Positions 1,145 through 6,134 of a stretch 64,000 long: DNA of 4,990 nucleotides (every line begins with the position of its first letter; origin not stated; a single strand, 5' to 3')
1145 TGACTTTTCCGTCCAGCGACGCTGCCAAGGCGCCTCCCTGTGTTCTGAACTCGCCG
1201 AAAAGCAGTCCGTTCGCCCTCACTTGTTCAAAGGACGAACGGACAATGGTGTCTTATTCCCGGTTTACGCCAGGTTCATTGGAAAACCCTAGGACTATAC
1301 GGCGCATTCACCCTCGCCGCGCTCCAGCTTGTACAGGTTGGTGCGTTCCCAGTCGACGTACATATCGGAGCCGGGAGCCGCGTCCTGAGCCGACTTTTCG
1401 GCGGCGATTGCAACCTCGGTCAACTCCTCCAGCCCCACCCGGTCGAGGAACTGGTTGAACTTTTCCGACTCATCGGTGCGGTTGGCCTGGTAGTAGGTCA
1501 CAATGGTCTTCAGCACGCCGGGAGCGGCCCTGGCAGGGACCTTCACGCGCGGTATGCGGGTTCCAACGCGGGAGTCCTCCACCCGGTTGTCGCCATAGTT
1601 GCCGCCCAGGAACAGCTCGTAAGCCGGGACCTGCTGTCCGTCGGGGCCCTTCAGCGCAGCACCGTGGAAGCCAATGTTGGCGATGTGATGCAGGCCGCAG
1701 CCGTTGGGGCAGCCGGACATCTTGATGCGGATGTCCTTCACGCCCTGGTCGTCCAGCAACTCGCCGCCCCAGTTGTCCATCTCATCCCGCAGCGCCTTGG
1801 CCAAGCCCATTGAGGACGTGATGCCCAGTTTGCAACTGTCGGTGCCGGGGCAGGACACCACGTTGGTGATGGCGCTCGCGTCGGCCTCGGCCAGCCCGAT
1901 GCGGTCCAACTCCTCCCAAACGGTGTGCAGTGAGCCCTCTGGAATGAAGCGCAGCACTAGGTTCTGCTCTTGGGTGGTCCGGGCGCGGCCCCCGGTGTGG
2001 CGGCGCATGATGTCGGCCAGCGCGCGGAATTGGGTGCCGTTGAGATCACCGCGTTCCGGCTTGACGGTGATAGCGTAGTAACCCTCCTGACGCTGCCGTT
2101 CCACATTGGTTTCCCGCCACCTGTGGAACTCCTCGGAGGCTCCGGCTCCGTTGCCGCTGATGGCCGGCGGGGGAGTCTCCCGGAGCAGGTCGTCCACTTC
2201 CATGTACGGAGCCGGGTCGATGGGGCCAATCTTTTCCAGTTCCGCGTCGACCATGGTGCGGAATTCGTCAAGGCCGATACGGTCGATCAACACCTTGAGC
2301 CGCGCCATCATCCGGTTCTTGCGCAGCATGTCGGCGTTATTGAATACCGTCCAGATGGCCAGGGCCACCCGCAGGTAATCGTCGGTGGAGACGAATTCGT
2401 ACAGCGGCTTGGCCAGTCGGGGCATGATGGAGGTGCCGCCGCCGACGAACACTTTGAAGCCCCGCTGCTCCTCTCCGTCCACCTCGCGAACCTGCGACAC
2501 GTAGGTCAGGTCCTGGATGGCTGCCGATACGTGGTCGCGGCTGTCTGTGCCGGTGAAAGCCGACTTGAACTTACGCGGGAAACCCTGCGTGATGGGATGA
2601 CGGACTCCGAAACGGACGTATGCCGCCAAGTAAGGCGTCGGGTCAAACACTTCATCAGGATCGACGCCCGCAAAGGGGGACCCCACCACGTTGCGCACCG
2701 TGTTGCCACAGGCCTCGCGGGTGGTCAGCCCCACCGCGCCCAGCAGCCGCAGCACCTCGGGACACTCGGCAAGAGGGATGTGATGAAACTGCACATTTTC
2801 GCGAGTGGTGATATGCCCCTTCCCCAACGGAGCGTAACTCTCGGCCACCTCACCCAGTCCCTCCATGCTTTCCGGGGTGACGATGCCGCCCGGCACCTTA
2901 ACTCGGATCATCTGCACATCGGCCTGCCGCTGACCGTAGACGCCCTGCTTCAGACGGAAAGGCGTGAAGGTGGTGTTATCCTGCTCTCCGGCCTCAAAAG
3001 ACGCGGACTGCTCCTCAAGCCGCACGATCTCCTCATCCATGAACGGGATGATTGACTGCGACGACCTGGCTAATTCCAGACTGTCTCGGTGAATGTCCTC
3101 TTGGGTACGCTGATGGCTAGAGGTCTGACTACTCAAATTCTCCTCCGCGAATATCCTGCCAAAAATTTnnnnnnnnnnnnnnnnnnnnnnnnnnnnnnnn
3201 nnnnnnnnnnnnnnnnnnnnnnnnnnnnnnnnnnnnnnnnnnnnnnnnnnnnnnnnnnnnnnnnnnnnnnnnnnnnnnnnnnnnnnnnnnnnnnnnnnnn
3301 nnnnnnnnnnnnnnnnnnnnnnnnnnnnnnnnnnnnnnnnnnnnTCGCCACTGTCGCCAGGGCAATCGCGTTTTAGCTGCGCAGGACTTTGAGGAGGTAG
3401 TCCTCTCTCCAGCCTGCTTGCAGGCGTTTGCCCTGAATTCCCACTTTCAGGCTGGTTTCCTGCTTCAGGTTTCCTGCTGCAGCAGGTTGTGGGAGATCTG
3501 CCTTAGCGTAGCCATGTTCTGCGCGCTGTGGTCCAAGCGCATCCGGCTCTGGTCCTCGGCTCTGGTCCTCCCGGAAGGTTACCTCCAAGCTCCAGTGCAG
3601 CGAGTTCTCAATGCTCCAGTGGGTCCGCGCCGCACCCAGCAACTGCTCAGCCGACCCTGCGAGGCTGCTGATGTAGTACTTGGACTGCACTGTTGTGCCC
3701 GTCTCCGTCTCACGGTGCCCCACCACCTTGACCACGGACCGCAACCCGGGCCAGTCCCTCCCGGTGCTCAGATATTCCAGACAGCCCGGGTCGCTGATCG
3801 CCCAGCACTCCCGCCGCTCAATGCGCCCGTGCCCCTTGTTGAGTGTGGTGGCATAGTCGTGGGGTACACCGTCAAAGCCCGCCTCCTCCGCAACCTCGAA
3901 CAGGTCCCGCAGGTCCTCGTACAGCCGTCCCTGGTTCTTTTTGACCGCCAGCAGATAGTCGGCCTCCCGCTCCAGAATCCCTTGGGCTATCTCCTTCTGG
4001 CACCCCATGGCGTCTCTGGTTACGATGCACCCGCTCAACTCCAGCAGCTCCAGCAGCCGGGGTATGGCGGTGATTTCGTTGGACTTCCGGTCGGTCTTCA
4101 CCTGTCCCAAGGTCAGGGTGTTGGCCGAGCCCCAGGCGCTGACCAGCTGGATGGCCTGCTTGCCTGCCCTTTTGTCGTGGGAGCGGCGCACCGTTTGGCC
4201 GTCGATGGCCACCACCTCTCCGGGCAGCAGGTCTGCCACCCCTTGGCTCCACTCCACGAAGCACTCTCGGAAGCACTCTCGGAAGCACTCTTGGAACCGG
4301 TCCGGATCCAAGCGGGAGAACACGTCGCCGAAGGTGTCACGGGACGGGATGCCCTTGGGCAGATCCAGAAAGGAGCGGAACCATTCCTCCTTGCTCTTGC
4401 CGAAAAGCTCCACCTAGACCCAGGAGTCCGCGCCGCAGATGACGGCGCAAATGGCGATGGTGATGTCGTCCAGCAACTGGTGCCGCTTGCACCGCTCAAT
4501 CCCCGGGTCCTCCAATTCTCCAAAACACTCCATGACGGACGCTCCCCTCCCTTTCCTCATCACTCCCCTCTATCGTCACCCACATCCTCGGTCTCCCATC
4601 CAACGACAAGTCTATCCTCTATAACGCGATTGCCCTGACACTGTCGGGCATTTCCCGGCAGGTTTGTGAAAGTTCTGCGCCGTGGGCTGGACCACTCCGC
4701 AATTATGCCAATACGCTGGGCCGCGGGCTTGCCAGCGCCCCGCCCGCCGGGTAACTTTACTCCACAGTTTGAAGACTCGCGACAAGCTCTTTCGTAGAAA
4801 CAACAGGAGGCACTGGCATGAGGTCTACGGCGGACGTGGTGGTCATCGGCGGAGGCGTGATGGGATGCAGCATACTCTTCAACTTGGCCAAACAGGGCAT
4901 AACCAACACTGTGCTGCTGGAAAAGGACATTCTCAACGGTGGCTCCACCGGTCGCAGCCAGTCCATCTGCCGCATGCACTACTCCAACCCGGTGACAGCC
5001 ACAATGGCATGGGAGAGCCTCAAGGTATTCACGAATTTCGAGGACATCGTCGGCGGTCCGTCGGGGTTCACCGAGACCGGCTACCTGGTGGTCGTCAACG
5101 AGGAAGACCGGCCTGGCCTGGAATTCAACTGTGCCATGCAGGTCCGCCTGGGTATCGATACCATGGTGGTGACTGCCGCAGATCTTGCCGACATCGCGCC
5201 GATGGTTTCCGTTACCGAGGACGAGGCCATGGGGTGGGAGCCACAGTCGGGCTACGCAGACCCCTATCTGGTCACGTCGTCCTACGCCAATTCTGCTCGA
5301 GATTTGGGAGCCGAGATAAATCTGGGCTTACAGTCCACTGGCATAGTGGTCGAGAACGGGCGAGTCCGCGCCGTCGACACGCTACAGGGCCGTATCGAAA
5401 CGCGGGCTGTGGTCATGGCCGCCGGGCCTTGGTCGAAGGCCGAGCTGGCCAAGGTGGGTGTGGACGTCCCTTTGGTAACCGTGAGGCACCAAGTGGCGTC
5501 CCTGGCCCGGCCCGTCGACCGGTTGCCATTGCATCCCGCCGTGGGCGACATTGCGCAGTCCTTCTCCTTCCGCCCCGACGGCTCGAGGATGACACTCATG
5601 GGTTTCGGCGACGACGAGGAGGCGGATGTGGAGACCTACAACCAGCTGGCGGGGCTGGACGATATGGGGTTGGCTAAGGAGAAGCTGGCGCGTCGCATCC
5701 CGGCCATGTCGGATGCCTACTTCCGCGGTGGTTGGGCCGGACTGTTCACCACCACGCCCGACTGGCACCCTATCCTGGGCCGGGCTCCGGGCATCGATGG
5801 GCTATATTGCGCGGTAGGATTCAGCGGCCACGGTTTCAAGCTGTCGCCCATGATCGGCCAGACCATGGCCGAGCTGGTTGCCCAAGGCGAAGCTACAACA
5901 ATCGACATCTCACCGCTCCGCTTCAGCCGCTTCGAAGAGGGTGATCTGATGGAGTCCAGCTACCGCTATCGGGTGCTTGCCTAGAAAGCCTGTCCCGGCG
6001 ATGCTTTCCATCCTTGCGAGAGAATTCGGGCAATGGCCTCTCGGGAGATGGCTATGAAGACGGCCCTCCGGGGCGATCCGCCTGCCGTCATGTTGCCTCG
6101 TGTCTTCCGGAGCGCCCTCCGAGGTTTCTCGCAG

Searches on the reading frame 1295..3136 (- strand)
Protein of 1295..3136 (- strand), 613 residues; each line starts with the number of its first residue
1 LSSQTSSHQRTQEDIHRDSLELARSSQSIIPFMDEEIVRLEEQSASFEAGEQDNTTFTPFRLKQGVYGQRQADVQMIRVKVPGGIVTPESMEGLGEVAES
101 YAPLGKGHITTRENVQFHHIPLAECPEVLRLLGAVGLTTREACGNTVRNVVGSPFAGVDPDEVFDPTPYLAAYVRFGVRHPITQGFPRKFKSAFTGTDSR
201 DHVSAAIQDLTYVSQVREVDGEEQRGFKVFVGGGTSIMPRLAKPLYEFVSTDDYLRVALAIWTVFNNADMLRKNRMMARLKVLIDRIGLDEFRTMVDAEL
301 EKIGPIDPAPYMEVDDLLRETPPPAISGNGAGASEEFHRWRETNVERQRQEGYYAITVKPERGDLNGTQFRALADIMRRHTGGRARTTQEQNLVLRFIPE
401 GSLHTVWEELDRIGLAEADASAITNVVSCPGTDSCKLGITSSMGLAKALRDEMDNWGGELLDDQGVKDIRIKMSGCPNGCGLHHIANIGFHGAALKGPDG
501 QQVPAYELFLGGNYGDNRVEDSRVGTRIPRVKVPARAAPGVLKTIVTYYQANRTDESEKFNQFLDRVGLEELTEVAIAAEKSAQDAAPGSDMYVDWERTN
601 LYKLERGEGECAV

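Call 12: search_protein_families(library=ncbifam, proteins=[window:1295-3136:-], max_evalue=0.00001)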
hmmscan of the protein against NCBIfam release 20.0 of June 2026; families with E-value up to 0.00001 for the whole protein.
window:1295-3136:- (613 aa): 9 families
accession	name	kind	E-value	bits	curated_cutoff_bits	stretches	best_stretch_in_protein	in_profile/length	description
NF007126.0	PRK09567.1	equivalog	1.1e-70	238.5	523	1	70-579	112-590/595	NirA family protein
NF007125.0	PRK09566.1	equivalog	7.8e-63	212.7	594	2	73-302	64-292/513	ferredoxin--nitrite reductase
NF010029.0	PRK13504.1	equivalog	5.1e-48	163.8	457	3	350-572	356-564/575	NADPH-dependent assimilatory sulfite reductase hemoprotein subunit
TIGR02041.1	CysI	equivalog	1.1e-37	129.7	756.55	3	371-568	359-539/541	assimilatory sulfite reductase (NADPH) hemoprotein subunit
TIGR02435.1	CobG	equivalog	2.3e-35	122.3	234.8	1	72-492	15-383/388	precorrin-3B synthase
TIGR02042.1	sir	equivalog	2.1e-32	112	731.5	2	371-575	389-577/581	sulfite reductase, ferredoxin dependent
TIGR02374.1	nitri_red_nirB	equivalog_domain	3.5e-16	58.8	578.35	1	349-581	555-766/794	nitrite reductase large subunit NirB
TIGR02066.1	dsrB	equivalog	3.1e-13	49.5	341.5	1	367-498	43-173/341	dissimilatory-type sulfite reductase subunit beta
TIGR02912.1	sulfite_red_C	equivalog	2.9e-12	46.2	324.1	0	74-133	20-78/314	sulfite reductase subunit C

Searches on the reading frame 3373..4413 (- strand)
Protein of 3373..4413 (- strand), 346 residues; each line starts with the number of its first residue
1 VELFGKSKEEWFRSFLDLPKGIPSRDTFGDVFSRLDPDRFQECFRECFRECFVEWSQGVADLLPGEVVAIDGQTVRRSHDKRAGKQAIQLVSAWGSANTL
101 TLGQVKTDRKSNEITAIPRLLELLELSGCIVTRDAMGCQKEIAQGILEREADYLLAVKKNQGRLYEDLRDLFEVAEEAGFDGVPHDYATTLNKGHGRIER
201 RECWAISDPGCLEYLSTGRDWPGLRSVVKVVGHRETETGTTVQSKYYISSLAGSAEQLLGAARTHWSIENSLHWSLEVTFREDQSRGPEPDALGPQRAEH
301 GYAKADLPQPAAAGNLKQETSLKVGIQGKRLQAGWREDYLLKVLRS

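Call 12: search_protein_families(library=ncbifam, proteins=[window:3373-4413:-], max_evalue=0.00001)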
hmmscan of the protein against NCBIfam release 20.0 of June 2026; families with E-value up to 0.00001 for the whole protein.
window:3373-4413:- (346 aa): 2 families
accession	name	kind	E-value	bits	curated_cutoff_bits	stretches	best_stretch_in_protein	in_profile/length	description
NF033564.0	transpos_ISAs1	equivalog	7e-102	340.8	70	1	1-288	19-295/314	ISAs1 family transposase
NF033540.2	transpos_IS701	equivalog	9.7e-06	25.1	150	0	126-271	180-324/363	IS701 family transposase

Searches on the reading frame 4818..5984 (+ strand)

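Call 12: search_protein_families(library=ncbifam, proteins=[window:4818-5984:+], max_evalue=0.00001)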
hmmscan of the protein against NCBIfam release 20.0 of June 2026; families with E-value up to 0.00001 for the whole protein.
window:4818-5984:+ (388 aa): 15 families
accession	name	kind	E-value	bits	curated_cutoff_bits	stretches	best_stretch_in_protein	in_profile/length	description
NF008425.0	PRK11259.1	equivalog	1.5e-37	129.4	257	1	3-373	3-376/377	N-methyl-L-tryptophan oxidase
TIGR01373.1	soxB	subfamily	1.7e-36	126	529.45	1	4-379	30-406/407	sarcosine oxidase subunit beta family protein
TIGR01377.1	soxA_mon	subfamily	3.4e-35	121.5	479.65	1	6-374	2-377/381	amino oxidase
TIGR02352.1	thiamin_ThiO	equivalog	5.7e-25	88.2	250.8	1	7-357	1-350/351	glycine oxidase ThiO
NF001933.0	PRK00711.1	subfamily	1.2e-20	73.9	383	1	105-375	154-419/429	D-amino acid dehydrogenase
TIGR03377.1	glycerol3P_GlpA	equivalog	1.8e-14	53.2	552.8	1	6-222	1-220/530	anaerobic glycerol-3-phosphate dehydrogenase subunit GlpA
NF002480.1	PRK01747.1-1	equivalog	1.4e-12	46.8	540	1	4-354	248-617/645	bifunctional tRNA (5-methylaminomethyl-2-thiouridine)(34)-methyltransferase MnmC2/FAD-dependent 5-carboxymethylaminomethyl-2-thiouridine(34)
NF050086.1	pipecolate_AmaA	exception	1.7e-12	46.7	600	1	142-365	174-391/425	L-pipecolate oxidase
NF008313.0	PRK11101.1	equivalog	3.3e-09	35.9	425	1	3-207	7-214/548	anaerobic glycerol-3-phosphate dehydrogenase subunit A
TIGR03197.1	MnmC_Cterm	equivalog_domain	6.6e-09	35.3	174.2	0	6-231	1-226/400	FAD-dependent 5-carboxymethylaminomethyl-2-thiouridine(34) oxidoreductase MnmC1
TIGR03329.1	Phn_aa_oxid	hypoth_equivalog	1.1e-08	34.3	632.8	0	287-358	324-394/460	putative aminophosphonate oxidoreductase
NF008726.1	PRK11728.1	equivalog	9.6e-08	31.2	299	1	6-207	2-203/389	L-2-hydroxyglutarate oxidase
NF033460.1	glycerol3P_ox_II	equivalog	1.2e-06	28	460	0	5-47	2-43/361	type 2 glycerol-3-phosphate oxidase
NF006130.0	PRK08274.1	equivalog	2.4e-06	26.6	369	0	154-205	136-192/467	FAD-dependent tricarballylate dehydrogenase TcuA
NF045637.1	carotdesatCrtDProt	equivalog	4.8e-06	25.4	580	0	7-73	1-66/485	1-hydroxycarotenoid 3,4-desaturase CrtD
